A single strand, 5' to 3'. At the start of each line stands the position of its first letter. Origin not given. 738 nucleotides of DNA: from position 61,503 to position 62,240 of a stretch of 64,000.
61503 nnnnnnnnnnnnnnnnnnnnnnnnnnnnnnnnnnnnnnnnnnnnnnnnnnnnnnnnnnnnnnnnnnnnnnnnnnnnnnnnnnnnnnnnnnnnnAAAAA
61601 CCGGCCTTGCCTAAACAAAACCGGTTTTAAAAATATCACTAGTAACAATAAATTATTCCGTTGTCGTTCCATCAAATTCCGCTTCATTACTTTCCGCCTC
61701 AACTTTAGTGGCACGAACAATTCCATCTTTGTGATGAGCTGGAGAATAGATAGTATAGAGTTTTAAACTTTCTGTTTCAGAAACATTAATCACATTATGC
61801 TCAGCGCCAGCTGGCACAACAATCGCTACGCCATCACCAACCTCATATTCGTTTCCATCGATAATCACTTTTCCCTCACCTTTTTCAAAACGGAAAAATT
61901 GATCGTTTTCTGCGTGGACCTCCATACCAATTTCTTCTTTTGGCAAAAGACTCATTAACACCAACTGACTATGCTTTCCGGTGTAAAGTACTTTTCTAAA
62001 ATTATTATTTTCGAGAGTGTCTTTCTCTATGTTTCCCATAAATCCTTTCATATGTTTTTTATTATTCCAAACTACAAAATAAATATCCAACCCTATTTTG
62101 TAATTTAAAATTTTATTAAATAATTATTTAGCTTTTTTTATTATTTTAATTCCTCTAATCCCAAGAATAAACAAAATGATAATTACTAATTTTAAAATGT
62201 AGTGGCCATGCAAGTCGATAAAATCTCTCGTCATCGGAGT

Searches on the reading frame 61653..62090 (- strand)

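Call 47: search_protein_families(library=pfam, proteins=[window:61653-62090:-], max_evalue=0.001)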
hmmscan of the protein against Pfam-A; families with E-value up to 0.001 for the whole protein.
window:61653-62090:- (145 aa): 1 family
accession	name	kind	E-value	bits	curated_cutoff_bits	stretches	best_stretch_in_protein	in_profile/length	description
PF07883.17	Cupin_2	-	3.4e-15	55.9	27.2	1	45-115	2-70/70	Cupin domain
